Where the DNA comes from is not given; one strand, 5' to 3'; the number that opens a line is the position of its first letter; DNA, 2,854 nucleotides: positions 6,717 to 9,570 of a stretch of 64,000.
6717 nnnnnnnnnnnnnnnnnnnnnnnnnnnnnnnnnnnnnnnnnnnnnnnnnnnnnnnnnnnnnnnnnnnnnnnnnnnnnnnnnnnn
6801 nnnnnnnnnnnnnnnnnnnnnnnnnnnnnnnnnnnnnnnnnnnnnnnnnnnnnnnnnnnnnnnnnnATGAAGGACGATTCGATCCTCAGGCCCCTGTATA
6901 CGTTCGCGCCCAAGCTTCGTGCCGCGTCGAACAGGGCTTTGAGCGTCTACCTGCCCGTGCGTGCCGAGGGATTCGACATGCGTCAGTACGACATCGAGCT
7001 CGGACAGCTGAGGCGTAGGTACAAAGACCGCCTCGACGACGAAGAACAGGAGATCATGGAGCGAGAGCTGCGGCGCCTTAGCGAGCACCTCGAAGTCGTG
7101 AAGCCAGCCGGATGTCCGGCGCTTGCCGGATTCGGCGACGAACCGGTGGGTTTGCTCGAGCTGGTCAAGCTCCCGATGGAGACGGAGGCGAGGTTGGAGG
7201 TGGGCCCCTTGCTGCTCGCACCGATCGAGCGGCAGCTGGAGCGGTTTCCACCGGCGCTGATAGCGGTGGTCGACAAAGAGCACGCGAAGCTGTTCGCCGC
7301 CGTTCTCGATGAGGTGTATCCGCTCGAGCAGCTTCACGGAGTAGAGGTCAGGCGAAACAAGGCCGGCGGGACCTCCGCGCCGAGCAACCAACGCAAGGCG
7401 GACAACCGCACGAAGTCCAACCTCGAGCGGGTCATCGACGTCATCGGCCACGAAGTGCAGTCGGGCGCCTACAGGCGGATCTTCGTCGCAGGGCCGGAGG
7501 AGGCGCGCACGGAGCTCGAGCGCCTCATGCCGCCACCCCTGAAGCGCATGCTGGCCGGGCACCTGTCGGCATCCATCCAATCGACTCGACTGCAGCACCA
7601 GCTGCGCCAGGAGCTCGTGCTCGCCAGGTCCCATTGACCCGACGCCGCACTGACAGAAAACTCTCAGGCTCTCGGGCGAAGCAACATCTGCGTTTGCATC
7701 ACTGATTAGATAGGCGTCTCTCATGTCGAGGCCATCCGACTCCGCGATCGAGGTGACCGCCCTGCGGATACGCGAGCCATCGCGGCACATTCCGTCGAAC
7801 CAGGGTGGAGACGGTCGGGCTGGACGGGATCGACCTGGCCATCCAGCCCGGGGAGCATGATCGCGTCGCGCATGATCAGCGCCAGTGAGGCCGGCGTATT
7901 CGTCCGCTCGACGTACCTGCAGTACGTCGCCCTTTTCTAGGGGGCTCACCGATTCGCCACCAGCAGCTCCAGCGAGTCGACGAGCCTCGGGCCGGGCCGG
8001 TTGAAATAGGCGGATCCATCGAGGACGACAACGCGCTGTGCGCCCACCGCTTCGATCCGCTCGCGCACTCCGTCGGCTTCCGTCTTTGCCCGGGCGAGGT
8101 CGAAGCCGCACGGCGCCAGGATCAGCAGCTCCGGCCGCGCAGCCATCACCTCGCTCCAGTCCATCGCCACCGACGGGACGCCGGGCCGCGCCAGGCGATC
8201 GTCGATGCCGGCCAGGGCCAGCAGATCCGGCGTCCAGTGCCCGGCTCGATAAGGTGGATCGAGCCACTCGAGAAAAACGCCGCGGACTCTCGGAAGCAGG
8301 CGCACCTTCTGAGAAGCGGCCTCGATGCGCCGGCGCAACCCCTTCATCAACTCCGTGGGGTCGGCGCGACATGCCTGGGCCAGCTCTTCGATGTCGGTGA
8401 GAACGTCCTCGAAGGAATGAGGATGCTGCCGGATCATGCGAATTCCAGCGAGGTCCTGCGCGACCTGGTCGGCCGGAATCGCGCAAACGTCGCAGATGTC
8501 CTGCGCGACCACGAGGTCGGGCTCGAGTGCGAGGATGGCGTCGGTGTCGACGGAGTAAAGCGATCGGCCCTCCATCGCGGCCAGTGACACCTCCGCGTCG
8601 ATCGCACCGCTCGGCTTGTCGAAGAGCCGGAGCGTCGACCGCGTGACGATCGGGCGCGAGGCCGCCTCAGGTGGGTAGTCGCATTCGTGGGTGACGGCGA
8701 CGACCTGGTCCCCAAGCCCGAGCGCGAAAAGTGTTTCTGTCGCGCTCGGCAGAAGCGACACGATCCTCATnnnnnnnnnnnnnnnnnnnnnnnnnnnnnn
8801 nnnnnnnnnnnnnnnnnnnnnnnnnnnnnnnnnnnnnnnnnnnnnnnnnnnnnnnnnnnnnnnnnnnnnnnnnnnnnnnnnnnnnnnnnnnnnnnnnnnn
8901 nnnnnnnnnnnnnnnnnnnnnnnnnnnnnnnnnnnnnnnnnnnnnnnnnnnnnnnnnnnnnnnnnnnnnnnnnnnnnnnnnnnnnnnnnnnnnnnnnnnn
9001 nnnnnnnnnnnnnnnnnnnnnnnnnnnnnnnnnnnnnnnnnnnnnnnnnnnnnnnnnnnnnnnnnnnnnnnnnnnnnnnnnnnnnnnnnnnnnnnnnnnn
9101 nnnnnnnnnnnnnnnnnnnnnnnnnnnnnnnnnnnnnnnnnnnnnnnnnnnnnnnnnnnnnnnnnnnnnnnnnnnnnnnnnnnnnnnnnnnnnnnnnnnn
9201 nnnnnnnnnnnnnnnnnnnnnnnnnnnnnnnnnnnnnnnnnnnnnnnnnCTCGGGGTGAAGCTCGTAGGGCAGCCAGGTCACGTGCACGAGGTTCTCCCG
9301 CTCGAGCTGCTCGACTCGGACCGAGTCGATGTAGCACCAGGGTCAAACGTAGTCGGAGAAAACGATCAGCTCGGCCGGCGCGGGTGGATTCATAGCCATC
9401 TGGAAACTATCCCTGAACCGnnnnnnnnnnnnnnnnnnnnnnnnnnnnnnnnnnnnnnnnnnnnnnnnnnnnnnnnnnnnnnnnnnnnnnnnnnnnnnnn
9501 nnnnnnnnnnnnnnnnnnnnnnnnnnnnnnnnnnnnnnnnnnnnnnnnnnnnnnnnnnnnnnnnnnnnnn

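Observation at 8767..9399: DsbA/FrnE-like oxidoreductase with UGA in place of the first Cys of CPWC (candidate selenoprotein)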

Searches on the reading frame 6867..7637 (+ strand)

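Call 40: search_protein_families(library=ncbifam, proteins=[window:6867-7637:+], max_evalue=0.01)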
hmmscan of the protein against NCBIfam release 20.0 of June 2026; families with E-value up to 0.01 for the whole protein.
window:6867-7637:+ (256 aa): 1 family
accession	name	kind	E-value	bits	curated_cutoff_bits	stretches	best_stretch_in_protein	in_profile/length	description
NF052289.1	Rv2629_fam_RHF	equivalog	8.3e-10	38.4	320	1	98-249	82-238/357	Rv2629 family ribosome hibernation factor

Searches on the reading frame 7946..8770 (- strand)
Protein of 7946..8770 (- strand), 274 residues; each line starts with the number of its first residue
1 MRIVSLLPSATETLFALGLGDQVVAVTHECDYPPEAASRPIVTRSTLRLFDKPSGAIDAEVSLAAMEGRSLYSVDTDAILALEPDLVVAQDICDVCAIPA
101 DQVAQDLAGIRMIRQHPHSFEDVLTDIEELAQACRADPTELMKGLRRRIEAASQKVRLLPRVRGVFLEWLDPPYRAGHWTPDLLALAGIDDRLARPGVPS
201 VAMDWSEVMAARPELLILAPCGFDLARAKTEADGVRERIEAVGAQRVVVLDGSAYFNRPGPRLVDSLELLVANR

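Call 7: search_protein_families(library=pfam, proteins=[window:7946-8770:-])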
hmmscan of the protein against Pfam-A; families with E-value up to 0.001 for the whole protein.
window:7946-8770:- (274 aa): 1 family
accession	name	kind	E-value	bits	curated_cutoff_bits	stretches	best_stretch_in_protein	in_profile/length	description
PF01497.23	Peripla_BP_2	-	1.8e-10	41.1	27.5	1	3-251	1-232/235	Periplasmic binding protein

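Call 28: find_encoding_contigs(protein=window:7946-8770:-, flank=10000, max_places=4)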
Protein window:7946-8770:- (274 aa): 15 contigs read that carry it; 4 places shown.
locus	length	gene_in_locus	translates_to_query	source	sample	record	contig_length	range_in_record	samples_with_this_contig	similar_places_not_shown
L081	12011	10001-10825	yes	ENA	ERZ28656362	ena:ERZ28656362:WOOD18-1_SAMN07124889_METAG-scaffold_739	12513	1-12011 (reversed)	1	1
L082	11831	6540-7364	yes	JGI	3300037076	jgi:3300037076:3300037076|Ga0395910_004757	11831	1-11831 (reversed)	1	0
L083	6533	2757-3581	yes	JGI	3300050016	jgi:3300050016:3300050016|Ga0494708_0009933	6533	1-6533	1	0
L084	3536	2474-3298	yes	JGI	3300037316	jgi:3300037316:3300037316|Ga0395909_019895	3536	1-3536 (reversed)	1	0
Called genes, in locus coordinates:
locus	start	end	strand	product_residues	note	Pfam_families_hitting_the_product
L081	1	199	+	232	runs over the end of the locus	?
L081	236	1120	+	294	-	PF02653:BPD_transp_2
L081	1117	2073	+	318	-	PF02653:BPD_transp_2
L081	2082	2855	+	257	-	PF00005:ABC_tran, PF02463:SMC_N (faint), PF13304:AAA_21 (faint)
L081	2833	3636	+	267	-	PF00005:ABC_tran, PF02463:SMC_N (faint), PF13304:AAA_21 (weak)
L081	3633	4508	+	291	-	PF01557:FAA_hydrolase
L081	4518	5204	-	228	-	PF00230:MIP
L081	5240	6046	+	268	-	PF00248:Aldo_ket_red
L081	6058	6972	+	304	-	PF00701:DHDPS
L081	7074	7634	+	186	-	PF00486:Trans_reg_C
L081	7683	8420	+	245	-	PF00294:PfkB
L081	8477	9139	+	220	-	PF04227:Indigoidine_A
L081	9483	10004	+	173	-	PF01323:DSBA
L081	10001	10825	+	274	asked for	PF01497:Peripla_BP_2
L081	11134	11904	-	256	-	PF18854:baeRF_family10, PF18844:baeRF_family2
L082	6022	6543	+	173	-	PF01323:DSBA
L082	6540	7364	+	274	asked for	PF01497:Peripla_BP_2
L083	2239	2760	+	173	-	PF01323:DSBA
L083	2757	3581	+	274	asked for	PF01497:Peripla_BP_2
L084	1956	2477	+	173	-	PF01323:DSBA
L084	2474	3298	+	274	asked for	PF01497:Peripla_BP_2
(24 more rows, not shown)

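Call 40: search_protein_families(library=ncbifam, proteins=[window:7946-8770:-], max_evalue=0.01)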
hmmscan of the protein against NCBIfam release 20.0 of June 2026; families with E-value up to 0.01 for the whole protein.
window:7946-8770:- (274 aa): 4 families
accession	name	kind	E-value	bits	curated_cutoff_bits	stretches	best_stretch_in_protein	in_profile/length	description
NF002894.0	PRK03379.1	equivalog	4.7e-11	42.3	234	2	74-265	69-253/266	vitamin B12 ABC transporter substrate-binding protein BtuF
TIGR04281.1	peripla_PGF_1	equivalog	5.5e-11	42.2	325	1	2-271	23-261/330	PGF-CTERM-anchored ABC transporter substrate-binding protein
TIGR03868.1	F420-O_ABCperi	hypoth_equivalog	4.6e-09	35.9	392.4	1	116-266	123-276/287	putative F420-0 ABC transporter substrate-binding protein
NF038402.1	TroA_like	subfamily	2e-05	24.3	30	1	2-222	1-189/219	helical backbone metal receptor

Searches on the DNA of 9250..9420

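Call 61: search_rna_families(source=window, start=9250, end=9420, threshold=evalue, max_evalue=10)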
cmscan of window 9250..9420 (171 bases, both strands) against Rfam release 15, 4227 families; matches with E-value up to 10: 1.
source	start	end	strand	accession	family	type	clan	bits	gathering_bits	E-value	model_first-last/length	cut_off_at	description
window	9294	9353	-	RF01944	mir-2518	Gene; miRNA;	-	12.6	61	6.5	1-67/67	no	mir-2518 microRNA precursor family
